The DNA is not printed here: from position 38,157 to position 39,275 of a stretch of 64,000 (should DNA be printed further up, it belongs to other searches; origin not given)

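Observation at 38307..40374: Orphan CARF(APE2256-like)-wHTH protein paired with a DUF6569/ARPP-1-like protein, with no CRISPR-Cas or cyclase in 64 kb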

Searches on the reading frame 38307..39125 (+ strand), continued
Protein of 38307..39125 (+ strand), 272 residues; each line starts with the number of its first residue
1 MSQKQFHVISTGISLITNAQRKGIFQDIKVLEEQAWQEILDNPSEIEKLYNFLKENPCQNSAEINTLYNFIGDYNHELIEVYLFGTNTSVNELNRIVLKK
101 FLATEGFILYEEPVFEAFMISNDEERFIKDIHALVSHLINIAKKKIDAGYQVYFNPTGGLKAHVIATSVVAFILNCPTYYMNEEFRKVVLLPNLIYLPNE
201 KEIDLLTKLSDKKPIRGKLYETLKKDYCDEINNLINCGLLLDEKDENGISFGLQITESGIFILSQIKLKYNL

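Call 73: search_protein_families(library=pfam, proteins=[L030:5426-6484:+, L030:3900-4178:+, L030:2910-3191:+, L030:6549-7454:-, L012:1730-2629:+, L012:2604-3896:+, L012:3914-4324:+, L042:90-545:+, L042:502-942:+, L022:946-6135:-], max_evalue=0.001)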
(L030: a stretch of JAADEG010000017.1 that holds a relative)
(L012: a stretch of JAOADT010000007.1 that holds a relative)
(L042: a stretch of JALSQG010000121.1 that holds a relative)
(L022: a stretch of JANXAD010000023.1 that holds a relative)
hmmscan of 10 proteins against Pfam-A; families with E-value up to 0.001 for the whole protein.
L030:5426-6484:+ (352 aa): 2 families
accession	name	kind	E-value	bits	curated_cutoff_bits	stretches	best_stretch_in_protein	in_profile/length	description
PF19810.5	HFX_2341_N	-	0.00067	20.5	30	1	207-320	22-115/120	HFX_2341-like, N-terminal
PF22208.1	Cas_Csm6_CARF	-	0.00067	19.8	27.5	0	261-326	11-73/106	Cas_Csm6 CARF domain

L030:3900-4178:+ (92 aa): 0 families

L030:2910-3191:+ (93 aa): 1 family
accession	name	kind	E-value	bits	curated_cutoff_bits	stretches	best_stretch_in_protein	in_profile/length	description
PF01649.23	Ribosomal_S20p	-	1.8e-28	99.5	29.5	1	2-83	1-82/83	Ribosomal protein S20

L030:6549-7454:- (301 aa): 0 families

L012:1730-2629:+ (299 aa): 2 families
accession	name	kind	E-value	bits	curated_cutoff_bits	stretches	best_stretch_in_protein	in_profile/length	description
PF01145.31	Band_7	-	5.2e-36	124.8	23.6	1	20-189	2-174/176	SPFH domain / Band 7 family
PF13421.11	Band_7_1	-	6.9e-05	23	24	1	87-175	118-208/211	SPFH domain-Band 7 family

L012:2604-3896:+ (430 aa): 1 family
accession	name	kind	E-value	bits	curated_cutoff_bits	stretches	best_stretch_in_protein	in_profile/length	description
PF09903.14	DUF2130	-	6.1e-57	193.3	26.7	1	181-424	2-252/255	Uncharacterized protein conserved in bacteria (DUF2130)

L012:3914-4324:+ (136 aa): 0 families

L042:90-545:+ (151 aa): 2 families
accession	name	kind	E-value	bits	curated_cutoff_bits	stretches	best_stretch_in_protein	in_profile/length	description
PF18765.7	Polbeta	-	9.9e-12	45.3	26.9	1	27-117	1-92/93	Polymerase beta, Nucleotidyltransferase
PF01909.29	NTP_transf_2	-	5.2e-05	24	21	1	26-101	1-73/93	Nucleotidyltransferase domain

L042:502-942:+ (146 aa): 1 family
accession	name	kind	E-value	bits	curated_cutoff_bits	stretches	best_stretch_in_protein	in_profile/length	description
PF01934.22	HepT-like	-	3.3e-20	72.4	23.5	1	24-138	2-118/120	Ribonuclease HepT-like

L022:946-6135:- (1729 aa): 35 families (the best 25 are shown)
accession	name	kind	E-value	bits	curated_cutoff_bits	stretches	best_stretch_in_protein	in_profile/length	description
PF00005.33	ABC_tran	-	1.7e-41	142.5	25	2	592-627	1-36/137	ABC transporter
PF17760.6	UvrA_inter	-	7.4e-26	90.6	23.3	2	1059-1149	14-106/109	UvrA interaction domain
PF02463.25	SMC_N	-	4.3e-24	85.6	40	1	589-856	7-209/220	RecF/RecN/SMC N terminal domain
PF13304.12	AAA_21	-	1.7e-21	78.1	27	1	469-521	249-302/304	AAA domain, putative AbiEii toxin, Type IV TA system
PF13555.12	AAA_29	-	5.5e-16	58.5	27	0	596-620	16-40/61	P-loop containing region of AAA domain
PF13191.12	AAA_16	-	1.2e-15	58.8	32.6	0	604-630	26-52/167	AAA ATPase domain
PF13476.12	AAA_23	-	9.8e-14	52.9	27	1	582-622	2-39/201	AAA domain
PF03193.22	RsgA_GTPase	-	2.3e-13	50.8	30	0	583-625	88-129/174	RsgA GTPase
PF13175.12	AAA_15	-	2.5e-12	47.5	32.1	0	591-629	10-50/374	AAA ATPase domain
PF20703.3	nSTAND1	-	3.2e-12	47.2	27.1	0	1421-1452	28-59/379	Novel STAND NTPase 1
PF13238.12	AAA_18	-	2.4e-11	44.6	29.4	0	938-952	1-15/128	AAA domain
PF13401.12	AAA_22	-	2.9e-11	44.3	27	0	603-644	6-41/130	AAA domain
PF05729.18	NACHT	-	8.1e-11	42.5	26.7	0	605-653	3-51/167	NACHT domain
PF13671.12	AAA_33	-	1.1e-09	39.2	27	0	1428-1447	1-20/143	AAA domain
PF00684.25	DnaJ_CXXCXGXG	-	2.3e-09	37.8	32.7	0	690-723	14-50/65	DnaJ central domain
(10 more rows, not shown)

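Call 85: search_protein_families(library=padloc, proteins=[L030:5426-6484:+], max_evalue=0.001)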
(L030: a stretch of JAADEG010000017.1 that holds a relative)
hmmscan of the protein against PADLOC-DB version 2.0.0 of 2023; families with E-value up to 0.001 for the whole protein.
L030:5426-6484:+ (352 aa): 19 families
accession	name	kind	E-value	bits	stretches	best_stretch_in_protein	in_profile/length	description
PDLC01944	CARF8--CARF_TM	-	4.4e-31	106.3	1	16-347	9-330/339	-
PDLC01168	CARF_2M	-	1.1e-15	56.1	1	84-330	13-194/200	"CARF, 2 TMs"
PDLC01053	Csx1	-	2.6e-15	55.2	1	73-334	15-209/212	TM+CARF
PDLC01941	CARF8--CARF_TM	-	5.9e-15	53.5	1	69-330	3-245/248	-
PDLC01970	CARF_TM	-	7e-09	34.2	1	16-336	19-172/179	-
PDLC01794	CARF1--CARF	-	3.2e-08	31.6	1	209-321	26-121/168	-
PDLC01031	Csx1/Csm6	-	8.8e-06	23.4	1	179-325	13-116/357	CARF+HEPN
PDLC01940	CARF8--CARF_CSX16_TM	-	1.1e-05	22.7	1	182-322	247-374/390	-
PDLC01947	CARF8--CARF_TM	-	1.2e-05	23.1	1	136-331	63-242/248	-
PDLC01639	Csx1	-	1.5e-05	22.3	1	248-322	37-101/361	CAS-III; associated_signaling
PDLC01360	Csx1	-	1.5e-05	22.2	1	232-322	25-100/365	CAS-III; associated_signaling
PDLC01796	CARF1--CARF_HEPN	-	3.4e-05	21.2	1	251-323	65-134/401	-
PDLC01853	CARF3--CARF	-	4.8e-05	21.1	1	262-323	58-118/209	-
PDLC01802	CARF1--CARF_HEPN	-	6.1e-05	20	1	237-321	39-116/388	-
PDLC01987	CARF_m5--CARF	-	6.2e-05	21.1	1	260-321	130-187/195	-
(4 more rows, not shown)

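Call 105: search_solved_structures(query=A2, max_evalue=0.00001, show_alignments=2)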
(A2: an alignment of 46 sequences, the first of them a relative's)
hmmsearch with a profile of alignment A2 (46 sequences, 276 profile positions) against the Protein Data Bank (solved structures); distinct sequences matched with E-value up to 0.00001: 4.
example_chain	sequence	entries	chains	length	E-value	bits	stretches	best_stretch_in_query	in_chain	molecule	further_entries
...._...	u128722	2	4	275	7.9e-28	100.9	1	1-199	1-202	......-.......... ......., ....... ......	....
7pq6_AAA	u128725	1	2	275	3.8e-27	98.7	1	1-199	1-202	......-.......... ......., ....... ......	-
3qyf_A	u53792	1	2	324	5e-27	98.2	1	3-199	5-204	CRISPR-ASSOCIATED PROTEIN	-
7pqa_AAA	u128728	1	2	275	6.6e-26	94.6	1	1-199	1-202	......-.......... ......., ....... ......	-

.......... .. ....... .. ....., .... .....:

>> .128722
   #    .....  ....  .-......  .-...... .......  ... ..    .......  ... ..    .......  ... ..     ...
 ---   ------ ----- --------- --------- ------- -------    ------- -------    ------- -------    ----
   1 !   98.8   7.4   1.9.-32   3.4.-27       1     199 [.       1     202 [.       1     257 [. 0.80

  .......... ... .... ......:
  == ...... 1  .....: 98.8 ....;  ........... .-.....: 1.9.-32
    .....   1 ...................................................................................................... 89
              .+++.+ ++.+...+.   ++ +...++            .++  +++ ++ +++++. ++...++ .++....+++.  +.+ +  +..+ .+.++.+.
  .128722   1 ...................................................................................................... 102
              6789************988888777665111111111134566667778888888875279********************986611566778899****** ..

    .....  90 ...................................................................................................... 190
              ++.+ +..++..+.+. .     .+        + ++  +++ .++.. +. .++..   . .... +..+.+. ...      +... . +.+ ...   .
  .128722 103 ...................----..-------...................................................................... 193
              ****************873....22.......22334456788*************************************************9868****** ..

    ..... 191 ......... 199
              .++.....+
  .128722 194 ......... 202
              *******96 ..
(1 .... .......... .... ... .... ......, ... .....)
